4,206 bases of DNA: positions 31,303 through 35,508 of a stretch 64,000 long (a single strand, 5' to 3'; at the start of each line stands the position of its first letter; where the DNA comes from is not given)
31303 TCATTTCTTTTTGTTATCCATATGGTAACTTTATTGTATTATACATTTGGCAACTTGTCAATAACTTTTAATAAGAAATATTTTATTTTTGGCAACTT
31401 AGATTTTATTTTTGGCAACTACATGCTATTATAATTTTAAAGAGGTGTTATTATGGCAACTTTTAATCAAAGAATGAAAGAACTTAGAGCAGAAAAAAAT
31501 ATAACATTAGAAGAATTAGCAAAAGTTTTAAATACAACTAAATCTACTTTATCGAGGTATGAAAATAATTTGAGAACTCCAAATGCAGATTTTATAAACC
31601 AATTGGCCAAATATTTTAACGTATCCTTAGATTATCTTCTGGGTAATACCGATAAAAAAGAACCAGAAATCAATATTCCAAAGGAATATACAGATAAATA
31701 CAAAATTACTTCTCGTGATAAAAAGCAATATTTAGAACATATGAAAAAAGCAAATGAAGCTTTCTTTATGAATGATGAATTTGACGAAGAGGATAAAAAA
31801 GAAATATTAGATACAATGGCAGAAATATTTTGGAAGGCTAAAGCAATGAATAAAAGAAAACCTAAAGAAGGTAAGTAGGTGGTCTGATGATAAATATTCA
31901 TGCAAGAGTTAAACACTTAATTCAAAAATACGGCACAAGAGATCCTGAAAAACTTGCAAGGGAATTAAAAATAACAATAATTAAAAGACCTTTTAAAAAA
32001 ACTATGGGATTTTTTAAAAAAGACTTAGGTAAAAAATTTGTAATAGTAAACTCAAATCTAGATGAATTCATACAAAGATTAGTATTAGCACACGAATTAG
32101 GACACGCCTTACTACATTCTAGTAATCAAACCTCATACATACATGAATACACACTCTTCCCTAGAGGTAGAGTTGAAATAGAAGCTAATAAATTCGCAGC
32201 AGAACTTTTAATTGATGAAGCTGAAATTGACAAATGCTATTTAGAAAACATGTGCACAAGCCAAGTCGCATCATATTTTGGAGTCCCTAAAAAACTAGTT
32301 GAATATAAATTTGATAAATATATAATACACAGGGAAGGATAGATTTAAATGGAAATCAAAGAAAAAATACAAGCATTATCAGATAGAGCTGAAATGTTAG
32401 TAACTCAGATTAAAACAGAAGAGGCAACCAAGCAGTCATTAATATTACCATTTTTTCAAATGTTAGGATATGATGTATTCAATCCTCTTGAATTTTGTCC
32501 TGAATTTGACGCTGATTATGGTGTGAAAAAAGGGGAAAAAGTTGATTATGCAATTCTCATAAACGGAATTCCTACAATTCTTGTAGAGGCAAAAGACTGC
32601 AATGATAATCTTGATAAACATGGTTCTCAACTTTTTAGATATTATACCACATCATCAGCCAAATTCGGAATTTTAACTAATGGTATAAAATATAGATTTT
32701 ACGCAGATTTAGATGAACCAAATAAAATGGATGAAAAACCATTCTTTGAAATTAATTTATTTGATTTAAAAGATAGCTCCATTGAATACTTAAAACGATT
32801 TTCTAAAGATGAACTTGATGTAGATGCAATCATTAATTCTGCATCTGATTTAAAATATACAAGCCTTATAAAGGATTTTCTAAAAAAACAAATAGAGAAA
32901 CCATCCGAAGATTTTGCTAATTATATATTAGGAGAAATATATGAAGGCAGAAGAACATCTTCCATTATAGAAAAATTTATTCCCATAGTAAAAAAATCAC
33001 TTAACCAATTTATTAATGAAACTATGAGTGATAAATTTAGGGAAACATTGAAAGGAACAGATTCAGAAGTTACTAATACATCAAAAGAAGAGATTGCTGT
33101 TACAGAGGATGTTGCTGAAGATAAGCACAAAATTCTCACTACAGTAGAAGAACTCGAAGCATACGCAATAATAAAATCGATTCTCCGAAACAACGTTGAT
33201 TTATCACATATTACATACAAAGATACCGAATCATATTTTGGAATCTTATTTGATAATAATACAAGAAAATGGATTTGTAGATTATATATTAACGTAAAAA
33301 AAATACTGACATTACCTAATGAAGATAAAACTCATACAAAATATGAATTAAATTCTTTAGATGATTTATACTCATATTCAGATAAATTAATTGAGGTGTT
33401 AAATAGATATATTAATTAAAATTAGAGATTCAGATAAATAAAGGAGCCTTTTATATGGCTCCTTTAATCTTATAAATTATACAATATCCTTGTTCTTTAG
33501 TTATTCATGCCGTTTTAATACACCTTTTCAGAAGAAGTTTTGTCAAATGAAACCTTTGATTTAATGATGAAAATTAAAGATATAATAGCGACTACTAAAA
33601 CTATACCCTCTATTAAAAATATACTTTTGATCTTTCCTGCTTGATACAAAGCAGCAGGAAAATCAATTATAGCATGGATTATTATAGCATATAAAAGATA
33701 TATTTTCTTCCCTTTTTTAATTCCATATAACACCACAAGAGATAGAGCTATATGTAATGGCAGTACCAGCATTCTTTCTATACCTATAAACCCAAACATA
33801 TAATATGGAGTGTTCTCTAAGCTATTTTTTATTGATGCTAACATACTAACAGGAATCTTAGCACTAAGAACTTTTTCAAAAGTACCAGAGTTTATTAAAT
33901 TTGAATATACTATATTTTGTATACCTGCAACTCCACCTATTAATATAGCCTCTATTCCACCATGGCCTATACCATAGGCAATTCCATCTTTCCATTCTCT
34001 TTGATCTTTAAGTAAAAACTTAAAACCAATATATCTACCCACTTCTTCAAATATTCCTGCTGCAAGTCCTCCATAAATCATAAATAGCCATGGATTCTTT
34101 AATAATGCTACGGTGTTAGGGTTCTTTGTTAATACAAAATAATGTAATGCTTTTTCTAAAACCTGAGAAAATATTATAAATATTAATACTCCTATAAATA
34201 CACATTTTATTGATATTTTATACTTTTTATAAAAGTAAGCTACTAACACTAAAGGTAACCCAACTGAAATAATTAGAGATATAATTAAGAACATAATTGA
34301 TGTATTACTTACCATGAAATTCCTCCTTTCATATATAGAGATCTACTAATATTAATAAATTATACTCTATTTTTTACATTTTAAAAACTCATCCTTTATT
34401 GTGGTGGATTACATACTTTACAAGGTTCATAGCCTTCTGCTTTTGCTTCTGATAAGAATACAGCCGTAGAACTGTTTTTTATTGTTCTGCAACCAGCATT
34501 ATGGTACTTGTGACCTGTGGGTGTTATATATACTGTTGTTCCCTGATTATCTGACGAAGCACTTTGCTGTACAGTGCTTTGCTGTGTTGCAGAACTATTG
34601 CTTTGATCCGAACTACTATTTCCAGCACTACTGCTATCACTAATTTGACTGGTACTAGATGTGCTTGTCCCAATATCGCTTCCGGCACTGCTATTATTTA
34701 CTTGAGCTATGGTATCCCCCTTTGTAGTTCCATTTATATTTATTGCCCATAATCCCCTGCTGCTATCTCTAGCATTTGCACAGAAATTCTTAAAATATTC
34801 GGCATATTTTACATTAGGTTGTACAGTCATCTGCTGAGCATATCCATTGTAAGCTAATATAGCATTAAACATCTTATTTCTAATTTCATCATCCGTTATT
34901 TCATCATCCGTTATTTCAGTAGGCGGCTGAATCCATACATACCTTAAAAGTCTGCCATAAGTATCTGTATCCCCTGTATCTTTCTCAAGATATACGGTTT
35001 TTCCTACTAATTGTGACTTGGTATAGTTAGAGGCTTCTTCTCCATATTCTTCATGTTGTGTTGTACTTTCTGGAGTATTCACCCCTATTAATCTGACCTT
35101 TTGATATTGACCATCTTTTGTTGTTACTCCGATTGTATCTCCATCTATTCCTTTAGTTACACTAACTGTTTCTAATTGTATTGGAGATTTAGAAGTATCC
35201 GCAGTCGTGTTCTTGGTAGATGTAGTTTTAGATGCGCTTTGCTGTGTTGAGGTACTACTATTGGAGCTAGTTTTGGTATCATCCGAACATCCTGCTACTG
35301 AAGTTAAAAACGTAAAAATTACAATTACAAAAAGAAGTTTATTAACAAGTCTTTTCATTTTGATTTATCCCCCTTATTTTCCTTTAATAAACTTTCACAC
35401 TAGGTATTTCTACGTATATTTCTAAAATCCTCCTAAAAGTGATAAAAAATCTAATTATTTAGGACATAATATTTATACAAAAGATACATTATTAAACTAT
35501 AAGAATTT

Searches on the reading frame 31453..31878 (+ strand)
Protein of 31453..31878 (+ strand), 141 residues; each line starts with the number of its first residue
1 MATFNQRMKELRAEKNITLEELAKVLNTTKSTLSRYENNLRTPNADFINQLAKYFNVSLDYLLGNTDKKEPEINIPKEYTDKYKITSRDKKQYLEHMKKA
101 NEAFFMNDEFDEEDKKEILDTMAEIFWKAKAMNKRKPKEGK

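Call 3: search_protein_families(library=pfam, proteins=[window:31453-31878:+], max_evalue=0.01)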
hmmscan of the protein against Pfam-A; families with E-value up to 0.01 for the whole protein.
window:31453-31878:+ (141 aa): 9 families
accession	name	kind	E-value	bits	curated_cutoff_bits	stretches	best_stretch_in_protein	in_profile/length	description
PF01381.28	HTH_3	-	2.4e-17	63.2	23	1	8-62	1-55/55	Helix-turn-helix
PF12844.13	HTH_19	-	1.1e-14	54.5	30.2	1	6-66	2-62/64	Helix-turn-helix domain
PF13560.12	HTH_31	-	7.7e-10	39.4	27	1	6-59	4-58/64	Helix-turn-helix domain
PF13443.12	HTH_26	-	4.7e-08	33.6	22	1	7-60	1-55/63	Cro/C1-type HTH DNA-binding domain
PF07022.19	Phage_CI_repr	-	1.5e-05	25.7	22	1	20-67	16-62/65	Bacteriophage CI repressor helix-turn-helix domain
PF02796.21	HTH_7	-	0.00027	21.5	23.8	0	6-37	12-42/45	Helix-turn-helix domain of resolvase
PF08279.18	HTH_11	-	0.00064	20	25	0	8-36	6-35/55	HTH domain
PF08987.15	DUF1892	-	0.006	17.2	27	0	19-87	13-81/109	Protein of unknown function (DUF1892)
PF01047.28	MarR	-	0.0097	16.2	24.6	0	10-35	11-36/59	MarR family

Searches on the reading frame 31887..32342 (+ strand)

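Call 3: search_protein_families(library=pfam, proteins=[window:31887-32342:+], max_evalue=0.01)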
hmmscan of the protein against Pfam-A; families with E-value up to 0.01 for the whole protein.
window:31887-32342:+ (151 aa): 2 families
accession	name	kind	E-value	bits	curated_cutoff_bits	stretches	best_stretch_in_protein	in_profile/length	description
PF06114.19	Peptidase_M78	-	5.2e-25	88.1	22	1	25-142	2-122/123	IrrE N-terminal-like domain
PF00413.30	Peptidase_M10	-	0.0091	16.3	24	0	38-89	83-136/159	Matrixin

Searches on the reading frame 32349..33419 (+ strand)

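Call 3: search_protein_families(library=pfam, proteins=[window:32349-33419:+], max_evalue=0.01)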
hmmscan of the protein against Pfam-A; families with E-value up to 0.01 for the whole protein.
window:32349-33419:+ (356 aa): 2 families
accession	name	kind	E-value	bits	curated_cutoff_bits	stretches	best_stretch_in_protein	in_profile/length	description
PF04313.20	HSDR_N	-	9.9e-19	68.4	25.1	2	61-125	124-197/198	Type I restriction enzyme R protein N terminus (HSDR_N)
PF13588.12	HSDR_N_2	-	1.1e-06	29.2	25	1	24-120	2-96/110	Type I restriction enzyme R protein N terminus (HSDR_N)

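Call 4: search_protein_families(library=ncbifam, proteins=[window:32349-33419:+], max_evalue=0.1)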
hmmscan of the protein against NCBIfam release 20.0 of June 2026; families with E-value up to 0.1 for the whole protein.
window:32349-33419:+ (356 aa): 2 families
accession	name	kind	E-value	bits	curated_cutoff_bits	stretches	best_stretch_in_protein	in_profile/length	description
TIGR04256.1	GxxExxY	subfamily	0.038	14.4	35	1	76-111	69-104/116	GxxExxY protein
NF046045.1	IpaH_Shig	equivalog_domain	0.07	12.5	550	0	249-288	94-133/247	IpaH family T3SS effector E3 ubiquitin-protein ligase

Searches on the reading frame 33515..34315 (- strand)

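Call 3: search_protein_families(library=pfam, proteins=[window:33515-34315:-], max_evalue=0.01)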
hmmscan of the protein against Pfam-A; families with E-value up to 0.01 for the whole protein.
window:33515-34315:- (266 aa): 1 family
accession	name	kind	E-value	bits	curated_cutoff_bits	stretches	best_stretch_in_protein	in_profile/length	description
PF10086.14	YhfC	-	3.7e-74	249.4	24.2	1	18-239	3-222/222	YhfC intramembrane metalloprotease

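Call 4: search_protein_families(library=ncbifam, proteins=[window:33515-34315:-], max_evalue=0.1)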
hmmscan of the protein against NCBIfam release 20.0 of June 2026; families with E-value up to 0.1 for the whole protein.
window:33515-34315:- (266 aa): 0 families

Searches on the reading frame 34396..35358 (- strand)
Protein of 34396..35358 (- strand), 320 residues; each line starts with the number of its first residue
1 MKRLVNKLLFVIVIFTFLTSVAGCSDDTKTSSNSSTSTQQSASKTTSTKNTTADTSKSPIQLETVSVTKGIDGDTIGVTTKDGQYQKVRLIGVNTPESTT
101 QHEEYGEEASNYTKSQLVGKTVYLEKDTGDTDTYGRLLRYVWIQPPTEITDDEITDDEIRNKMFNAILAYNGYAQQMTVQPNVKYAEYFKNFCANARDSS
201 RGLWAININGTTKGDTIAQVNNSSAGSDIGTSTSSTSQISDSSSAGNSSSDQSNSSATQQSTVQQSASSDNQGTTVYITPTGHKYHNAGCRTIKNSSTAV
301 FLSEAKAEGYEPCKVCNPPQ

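Call 3: search_protein_families(library=pfam, proteins=[window:34396-35358:-], max_evalue=0.01)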
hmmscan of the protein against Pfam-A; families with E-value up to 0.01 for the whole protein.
window:34396-35358:- (320 aa): 2 families
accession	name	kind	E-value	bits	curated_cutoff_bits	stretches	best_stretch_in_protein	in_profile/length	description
PF00565.23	SNase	-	1.3e-19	71.1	21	1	87-205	1-106/107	Staphylococcal nuclease homologue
PF21827.1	New_glue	-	0.0045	17.1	31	1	5-56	4-54/94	New glue protein family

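Call 4: search_protein_families(library=ncbifam, proteins=[window:34396-35358:-], max_evalue=0.1)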
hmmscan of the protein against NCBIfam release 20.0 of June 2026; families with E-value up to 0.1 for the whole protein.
window:34396-35358:- (320 aa): 9 families
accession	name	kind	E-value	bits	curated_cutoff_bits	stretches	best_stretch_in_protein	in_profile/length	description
NF047694.1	TnucaseNucIStaph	equivalog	2.8e-29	101.8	250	1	49-204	31-174/175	thermonuclease NucI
NF047969.1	CaNuclEcnA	equivalog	2.6e-12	47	180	2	103-206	63-150/151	calcium-activated nuclease EcnA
NF040528.1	SP_0198_lipo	equivalog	0.0017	18.3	100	1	7-81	2-72/144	SP_0198 family lipoprotein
NF052551.1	EnvBioLpgNMYCTU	equivalog_domain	0.0045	16.3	250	1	10-56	6-52/227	envelope biogenesis lipoprotein LpqN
NF053527.1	lipo_Cory_WKLS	subfamily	0.0072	16.2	105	1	12-50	4-43/166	WKL family lipoprotein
NF041428.1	TrsH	subfamily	0.069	13.3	150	1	7-55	3-45/149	TrsH/TraH family protein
NF005856.0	PRK07785.1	equivalog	0.074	12.9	224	1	96-167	11-81/246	NADH-quinone oxidoreductase subunit C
NF053526.1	Myco_lipo_LppK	equivalog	0.086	12.8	125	1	1-63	1-62/167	lipoprotein LppK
NF042931.1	SAG1386_EF1546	equivalog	0.087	12.9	80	1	8-87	37-87/158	SAG1386/EF1546 family surface-associated protein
